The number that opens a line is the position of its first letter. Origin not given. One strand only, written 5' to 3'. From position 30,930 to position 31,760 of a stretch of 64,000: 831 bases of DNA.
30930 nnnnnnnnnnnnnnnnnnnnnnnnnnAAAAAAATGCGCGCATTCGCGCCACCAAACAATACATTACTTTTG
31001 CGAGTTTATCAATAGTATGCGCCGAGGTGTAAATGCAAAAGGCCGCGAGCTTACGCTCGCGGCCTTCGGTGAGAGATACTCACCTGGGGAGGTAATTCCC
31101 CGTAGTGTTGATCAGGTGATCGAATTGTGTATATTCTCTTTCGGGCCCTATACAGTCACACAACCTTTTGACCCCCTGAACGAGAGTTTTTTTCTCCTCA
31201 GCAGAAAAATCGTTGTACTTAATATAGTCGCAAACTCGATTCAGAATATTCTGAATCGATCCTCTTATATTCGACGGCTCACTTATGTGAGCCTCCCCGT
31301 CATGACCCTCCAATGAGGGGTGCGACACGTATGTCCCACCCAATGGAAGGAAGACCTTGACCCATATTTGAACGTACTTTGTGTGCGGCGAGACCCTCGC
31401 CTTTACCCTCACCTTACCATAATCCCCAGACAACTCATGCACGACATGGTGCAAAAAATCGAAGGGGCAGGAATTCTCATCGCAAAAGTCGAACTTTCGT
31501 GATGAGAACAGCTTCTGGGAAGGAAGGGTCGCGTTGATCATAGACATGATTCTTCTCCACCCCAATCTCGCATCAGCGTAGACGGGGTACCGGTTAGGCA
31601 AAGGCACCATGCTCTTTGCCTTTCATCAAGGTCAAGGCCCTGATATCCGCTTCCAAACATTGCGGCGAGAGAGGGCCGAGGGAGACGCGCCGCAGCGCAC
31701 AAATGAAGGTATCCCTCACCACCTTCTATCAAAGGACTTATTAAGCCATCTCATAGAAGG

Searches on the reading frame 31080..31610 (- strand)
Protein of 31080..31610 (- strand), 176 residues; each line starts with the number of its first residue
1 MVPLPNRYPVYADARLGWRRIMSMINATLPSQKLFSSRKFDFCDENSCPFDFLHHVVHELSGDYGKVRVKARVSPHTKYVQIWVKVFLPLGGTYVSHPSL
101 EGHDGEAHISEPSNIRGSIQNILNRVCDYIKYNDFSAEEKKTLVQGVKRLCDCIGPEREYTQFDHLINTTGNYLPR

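Call 8: search_protein_families(library=pfam, proteins=[window:31080-31610:-], max_evalue=1)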
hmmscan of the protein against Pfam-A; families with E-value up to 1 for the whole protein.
window:31080-31610:- (176 aa): 0 families

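Call 17: list_cluster_members(proteins=[P0002, P0001, window:31083-31610:-, window:31083-31544:-])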
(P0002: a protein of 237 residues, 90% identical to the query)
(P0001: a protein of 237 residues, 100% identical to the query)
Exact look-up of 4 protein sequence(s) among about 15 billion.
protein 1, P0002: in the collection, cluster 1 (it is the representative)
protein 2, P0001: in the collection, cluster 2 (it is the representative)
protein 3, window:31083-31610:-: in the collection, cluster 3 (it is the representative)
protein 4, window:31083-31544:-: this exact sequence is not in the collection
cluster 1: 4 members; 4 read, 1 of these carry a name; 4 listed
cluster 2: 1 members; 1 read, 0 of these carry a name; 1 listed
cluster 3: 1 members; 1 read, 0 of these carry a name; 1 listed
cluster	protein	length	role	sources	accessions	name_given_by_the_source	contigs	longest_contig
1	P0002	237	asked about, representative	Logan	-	-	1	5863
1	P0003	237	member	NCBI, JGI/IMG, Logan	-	hypothetical protein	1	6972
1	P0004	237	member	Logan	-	-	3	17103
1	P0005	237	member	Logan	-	-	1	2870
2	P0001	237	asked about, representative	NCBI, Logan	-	-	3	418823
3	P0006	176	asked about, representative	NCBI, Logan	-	-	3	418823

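Call 18: find_encoding_contigs(protein=P0004, flank=5000)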
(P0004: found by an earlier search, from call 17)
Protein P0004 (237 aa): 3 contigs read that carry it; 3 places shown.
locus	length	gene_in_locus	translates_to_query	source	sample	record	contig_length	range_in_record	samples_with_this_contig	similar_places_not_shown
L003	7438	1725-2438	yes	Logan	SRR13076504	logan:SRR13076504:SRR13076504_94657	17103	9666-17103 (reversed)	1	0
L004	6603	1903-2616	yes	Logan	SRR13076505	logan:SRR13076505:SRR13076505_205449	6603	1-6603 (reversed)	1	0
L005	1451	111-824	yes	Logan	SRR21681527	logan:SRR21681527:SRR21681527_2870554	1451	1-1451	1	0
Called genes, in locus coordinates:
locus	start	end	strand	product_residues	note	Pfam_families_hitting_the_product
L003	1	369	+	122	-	?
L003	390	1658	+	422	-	PF00890:FAD_binding_2, PF01266:DAO (weak), PF01494:FAD_binding_3 (weak), PF03486:HI0933_like, PF07992:Pyr_redox_2, PF12831:FAD_oxidored, PF13738:Pyr_redox_3 (weak), PF22780:HI0933_like_1st, +2 more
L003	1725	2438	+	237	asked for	-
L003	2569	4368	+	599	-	PF00009:GTP_EFTU, PF01926:MMR_HSR1, PF22042:EF-G_D2, PF03144:GTP_EFTU_D2, PF00679:EFG_C, PF21018:BipA_C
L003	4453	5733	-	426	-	PF00270:DEAD, PF04851:ResIII (weak), PF00271:Helicase_C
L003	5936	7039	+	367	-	-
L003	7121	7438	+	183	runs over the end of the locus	-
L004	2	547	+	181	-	?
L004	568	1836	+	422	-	PF00890:FAD_binding_2, PF01266:DAO (weak), PF01494:FAD_binding_3 (weak), PF03486:HI0933_like, PF07992:Pyr_redox_2, PF12831:FAD_oxidored, PF13738:Pyr_redox_3 (weak), PF22780:HI0933_like_1st, +2 more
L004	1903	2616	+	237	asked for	-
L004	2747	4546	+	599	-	PF00009:GTP_EFTU, PF01926:MMR_HSR1, PF22042:EF-G_D2, PF03144:GTP_EFTU_D2, PF00679:EFG_C, PF21018:BipA_C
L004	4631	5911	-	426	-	PF00270:DEAD, PF04851:ResIII (weak), PF00271:Helicase_C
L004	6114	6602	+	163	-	?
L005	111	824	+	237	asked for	-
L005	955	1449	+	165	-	?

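Call 19: find_encoding_contigs(protein=P0003, flank=5000)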
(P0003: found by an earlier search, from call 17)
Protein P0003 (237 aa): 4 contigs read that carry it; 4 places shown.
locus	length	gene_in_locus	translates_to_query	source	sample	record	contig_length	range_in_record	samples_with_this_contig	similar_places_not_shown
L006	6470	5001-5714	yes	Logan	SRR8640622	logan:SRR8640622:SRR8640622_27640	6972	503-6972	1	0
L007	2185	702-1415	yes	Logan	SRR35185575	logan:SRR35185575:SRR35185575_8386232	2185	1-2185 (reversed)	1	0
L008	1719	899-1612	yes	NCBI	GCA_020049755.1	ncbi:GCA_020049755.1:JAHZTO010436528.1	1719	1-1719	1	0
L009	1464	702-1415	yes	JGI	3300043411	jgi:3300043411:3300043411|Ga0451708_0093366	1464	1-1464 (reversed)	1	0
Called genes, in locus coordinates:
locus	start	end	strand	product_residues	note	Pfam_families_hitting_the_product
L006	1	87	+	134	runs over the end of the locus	PF03073:TspO_MBR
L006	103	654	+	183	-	PF09335:VTT_dom (weak)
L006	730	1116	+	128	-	-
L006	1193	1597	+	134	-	PF00903:Glyoxalase, PF22677:Ble-like_N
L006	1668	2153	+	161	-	PF23477:zf_Tbcl_2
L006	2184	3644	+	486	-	PF13476:AAA_23 (faint), PF00005:ABC_tran, PF02463:SMC_N (faint), PF03193:RsgA_GTPase (faint), PF13555:AAA_29 (faint), PF05729:NACHT (faint), PF13304:AAA_21 (weak), PF00005:ABC_tran, +2 more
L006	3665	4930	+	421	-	PF00890:FAD_binding_2, PF01266:DAO (weak), PF01494:FAD_binding_3 (weak), PF03486:HI0933_like, PF07992:Pyr_redox_2, PF12831:FAD_oxidored, PF13738:Pyr_redox_3 (weak), PF22780:HI0933_like_1st, +2 more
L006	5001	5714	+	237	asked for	-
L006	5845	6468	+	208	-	?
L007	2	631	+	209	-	?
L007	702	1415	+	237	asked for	-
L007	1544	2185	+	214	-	?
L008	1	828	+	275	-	?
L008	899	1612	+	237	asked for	-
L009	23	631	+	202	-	PF22780:HI0933_like_1st, PF03486:HI0933_like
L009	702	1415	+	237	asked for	-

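Call 20: find_encoding_contigs(protein=P0005, flank=5000)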
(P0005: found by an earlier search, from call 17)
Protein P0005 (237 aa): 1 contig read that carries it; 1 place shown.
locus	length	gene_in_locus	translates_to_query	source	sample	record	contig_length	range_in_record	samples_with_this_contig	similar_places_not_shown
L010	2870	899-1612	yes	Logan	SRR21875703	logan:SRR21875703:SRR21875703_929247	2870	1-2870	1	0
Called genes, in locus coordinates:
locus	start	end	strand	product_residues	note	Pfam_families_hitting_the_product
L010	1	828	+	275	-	?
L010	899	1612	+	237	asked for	-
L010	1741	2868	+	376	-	?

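Call 22: search_protein_representatives(protein=window:31083-31544:-)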
Query: 154 residues. Proteins with E-value up to 0.001 (for the whole library): 2; up to 1e-10: 1; up to 1e-30: 1. The best 2 are listed.
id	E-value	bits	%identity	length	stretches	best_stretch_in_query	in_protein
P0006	5.8e-103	357.9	100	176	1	1-154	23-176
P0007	6.5e-08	49.1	38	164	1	45-146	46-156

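Call 24: find_encoding_contigs(protein=P0007, flank=6000)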
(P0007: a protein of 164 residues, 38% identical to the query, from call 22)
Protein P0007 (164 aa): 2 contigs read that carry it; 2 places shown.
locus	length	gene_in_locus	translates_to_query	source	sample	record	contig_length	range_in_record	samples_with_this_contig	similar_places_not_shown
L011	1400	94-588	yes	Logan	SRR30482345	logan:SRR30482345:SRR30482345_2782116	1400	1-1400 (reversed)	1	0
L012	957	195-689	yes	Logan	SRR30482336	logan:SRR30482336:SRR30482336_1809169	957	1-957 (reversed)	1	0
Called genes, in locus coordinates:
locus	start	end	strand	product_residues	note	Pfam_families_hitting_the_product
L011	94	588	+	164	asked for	-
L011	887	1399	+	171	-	?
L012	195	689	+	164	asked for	-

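Call 29: find_homologous_proteins(query=A2, max_evalue=0.01)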
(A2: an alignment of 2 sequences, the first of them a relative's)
Query A2 (2 sequences) (176 aa, profile of the alignment): 2 proteins with E <= 0.01 among 146 candidates.
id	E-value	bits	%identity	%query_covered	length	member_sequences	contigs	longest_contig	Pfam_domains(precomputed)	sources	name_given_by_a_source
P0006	3.0e-96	339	100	100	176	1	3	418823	-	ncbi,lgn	-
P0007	2.1e-85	304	34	58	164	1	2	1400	-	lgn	-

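Call 42: search_protein_families(library=phrogs, proteins=[window:31083-31547:-, P0007], max_evalue=1)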
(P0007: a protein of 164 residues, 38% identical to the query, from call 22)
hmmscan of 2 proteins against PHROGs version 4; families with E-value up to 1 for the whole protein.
window:31083-31547:- (155 aa): 1 family
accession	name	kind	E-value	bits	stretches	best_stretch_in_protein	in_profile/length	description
phrog_36314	-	unknown function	0.24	12.6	1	122-143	3-24/52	-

P0007 (164 aa): 1 family
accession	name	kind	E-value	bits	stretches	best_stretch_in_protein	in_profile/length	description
phrog_12688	-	unknown function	0.089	13.6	1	113-147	56-90/142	-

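Call 43: search_protein_families(library=padloc, proteins=[window:31083-31547:-, P0007], max_evalue=1)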
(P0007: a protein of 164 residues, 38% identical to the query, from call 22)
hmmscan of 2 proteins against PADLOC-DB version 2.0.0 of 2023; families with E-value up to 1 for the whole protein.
window:31083-31547:- (155 aa): 1 family
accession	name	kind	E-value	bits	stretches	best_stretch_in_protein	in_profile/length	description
PDLC03370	MTase_II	-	0.0092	13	1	96-143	158-204/387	Type II methyltransferase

P0007 (164 aa): 0 families

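Call 47: predict_structure(alignment_id=A6)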
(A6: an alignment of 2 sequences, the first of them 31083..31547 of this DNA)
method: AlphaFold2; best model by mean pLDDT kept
length: 155 residues; sequences in the alignment: 2
mean_pLDDT: 64.8   pTM: 0.62
mean pLDDT of the five models: 64.8, 55.1, 52.5, 44.9, 42.6
residues with pLDDT >= 90: 0; 70-90: 79; 50-70: 43; < 50: 33
segments of 3 or more residues with pLDDT < 50: 1-28, 137-139
pLDDT, mean of each block of 10 residues (from residue 1): 26 31 48 63 73 73 78 74 77 78 84 77 75 55 66 54
secondary structure, 60 per line:
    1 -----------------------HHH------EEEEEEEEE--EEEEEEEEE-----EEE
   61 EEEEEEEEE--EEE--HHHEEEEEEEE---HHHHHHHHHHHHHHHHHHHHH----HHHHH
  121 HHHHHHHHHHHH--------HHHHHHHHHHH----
elements in order: E33-41 E44-52 E58-69 E72-74 E80-87 H91-111 H116-132 H141-151

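Call 53: find_related_loci(query=A6, collection=metagenome_contigs, flank=3000)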
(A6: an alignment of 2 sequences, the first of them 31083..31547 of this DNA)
Query A6 (155 aa) in metagenome_contigs; peptide patterns used: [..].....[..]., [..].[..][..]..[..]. (x = any residue, [..] = any of these).
600 stretches matched a pattern, but none encodes a relative of the query by tblastn (E <= 1e-3).

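Call 54: find_related_loci(query=A6, collection=viral_contigs, flank=3000)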
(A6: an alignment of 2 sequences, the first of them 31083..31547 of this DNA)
Query A6 (155 aa) in viral_contigs; peptide patterns used: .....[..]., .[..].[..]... (x = any residue, [..] = any of these).
52 stretches matched a pattern, but none encodes a relative of the query by tblastn (E <= 1e-3).

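Call 68: search_dna_similar(query=window:31083-31547:-, collection=phages, mode=protein, max_evalue=0.1)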
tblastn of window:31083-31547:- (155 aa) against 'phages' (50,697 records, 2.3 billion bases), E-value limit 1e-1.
No match.

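Call 69: search_dna_similar(query=window:31083-31547:-, collection=plasmids, mode=protein, max_evalue=0.1)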
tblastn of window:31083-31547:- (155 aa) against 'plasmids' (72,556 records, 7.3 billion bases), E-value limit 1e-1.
No match.

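Call 71: search_protein_families(library=pfam, proteins=[window:31083-31547:-, P0007], max_evalue=10)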
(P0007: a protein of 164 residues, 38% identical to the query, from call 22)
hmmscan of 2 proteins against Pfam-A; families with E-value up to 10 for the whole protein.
window:31083-31547:- (155 aa): 0 families

P0007 (164 aa): 0 families

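Call 72: search_solved_structures(query=A6, max_evalue=10)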
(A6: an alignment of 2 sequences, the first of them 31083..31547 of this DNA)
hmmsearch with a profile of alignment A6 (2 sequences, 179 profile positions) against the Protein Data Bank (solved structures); distinct sequences matched with E-value up to 10: 7.
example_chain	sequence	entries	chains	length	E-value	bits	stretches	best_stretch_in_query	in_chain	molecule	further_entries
7a23_j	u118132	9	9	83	0.092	15.9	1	92-148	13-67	15kDa | NADH dehydrogenase [ubiquinone] iron-sulfur protein 5-B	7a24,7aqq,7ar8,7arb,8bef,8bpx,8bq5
7ar7_e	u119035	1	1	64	0.19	14.9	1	91-146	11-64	NADH dehydrogenase [ubiquinone] iron-sulfur protein 5-A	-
8e73_S5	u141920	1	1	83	0.31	14.2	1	117-155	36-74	NDUS5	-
4yly_A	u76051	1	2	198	0.44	13.7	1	129-172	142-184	Peptidyl-tRNA hydrolase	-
6cws_A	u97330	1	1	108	0.49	13.6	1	54-109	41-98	C-C motif chemokine 28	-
7jh5_A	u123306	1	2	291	0.66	13.1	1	111-154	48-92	Co-LOCKR: de novo designed protein switch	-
7cbc_A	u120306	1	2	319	1.1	12.5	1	111-157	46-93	De novo designed switch protein caging a hemagglutinin binder (sCageHA267_1S)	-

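Call 73: search_protein_families(library=ncbifam, proteins=[window:31083-31547:-, P0007], max_evalue=10)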
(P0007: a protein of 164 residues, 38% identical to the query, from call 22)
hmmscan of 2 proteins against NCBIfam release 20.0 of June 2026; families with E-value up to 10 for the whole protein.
window:31083-31547:- (155 aa): 0 families

P0007 (164 aa): 0 families

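Call 77: fold_search(model_id=the predicted structure, library=pdb)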
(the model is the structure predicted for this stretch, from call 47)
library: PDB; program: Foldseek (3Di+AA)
matches with E <= 10: 797; with E <= 0.001: 0
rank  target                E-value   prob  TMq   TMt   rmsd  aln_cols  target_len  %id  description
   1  1y8c                  3.6e-02  0.72  0.25  0.17   9.7        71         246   13  Crystal structure of a S-adenosylmethionine-dependent methyltransferase from Clostridium acetobutylicum ATCC 824 (released 2004-12-28)
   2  9bk6_A                4.1e-02  0.91  0.29  0.43   7.9        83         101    8  Structure of B10_CYTX binder-complex (released 2024-10-09)
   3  4bg7_B                4.1e-02  0.63  0.25  0.38   9.3       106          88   11  Bacteriophage T5 Homolog of the Eukaryotic Transcription Coactivator PC4 Implicated in Recombination-Dependent DNA Rep (released 2013-09-11)
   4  3d2l_A                5.8e-02  0.92  0.28  0.19   8.5        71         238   10  Crystal structure of SAM-dependent methyltransferase (ZP_00538691.1) from EXIGUOBACTERIUM SP. 255-15 at 1.90 A resolut (released 2008-05-20)
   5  9icz_A                6.5e-02  0.89  0.30  0.18   8.8        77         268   13  C-Methyltransferase SeMT from Saccharopolyspora erythraea (released 2025-12-10)
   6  4oqd_A                9.2e-02  0.35  0.20  0.14   6.7        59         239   12  Crystal structure of the tylM1 N,N-dimethyltransferase in complex with SAH and TDP-Qui3NMe2 (released 2014-02-26)
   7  9icz_B                9.8e-02  0.84  0.30  0.19   8.7        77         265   13  C-Methyltransferase SeMT from Saccharopolyspora erythraea (released 2025-12-10)
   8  4jgw_A                1.4e-01  0.10  0.17  0.08  18.5       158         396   11  The conformation of a docking site for SH3 domains is pre-selected in the Guanine Nucleotide Exchange Factor Rlf (released 2013-09-11)
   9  6m81_B                1.6e-01  0.20  0.20  0.15  10.6        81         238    9  Crystal structure of TylM1 Y14F bound to SAH and dTDP-phenol (released 2019-03-13)
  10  6uk5_A                1.9e-01  0.25  0.23  0.17  10.7        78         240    8  Structure of SAM bound CalS10, an amino pentose methyltransferase from Micromonospora echinaspora involved in calichea (released 2020-10-07)
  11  3ile                  2.0e-01  0.33  0.25  0.26  11.2       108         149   14  Crystal structure of ORF157-E86A of Acidianus filamentous virus 1 (released 2010-03-23)
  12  4hh4_B                2.1e-01  0.44  0.24  0.16   8.6        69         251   10  Structure of the CcbJ Methyltransferase from Streptomyces caelestis (released 2013-10-30)
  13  6m83                  2.1e-01  0.33  0.25  0.18  10.9        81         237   10  Crystal structure of TylM1 S120A bound to SAH and dTDP-phenol (released 2019-03-13)
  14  1yqf_E                2.1e-01  0.08  0.15  0.13  16.2       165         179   12  Hypothetical protein from leishmania major unknown function sequence homologue to human p32 protein (released 2005-02-22)
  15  7wzg_B                2.2e-01  0.35  0.25  0.17   9.5        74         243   14  Cypemycin N-terminal methyltransferase CypM (released 2023-02-22)
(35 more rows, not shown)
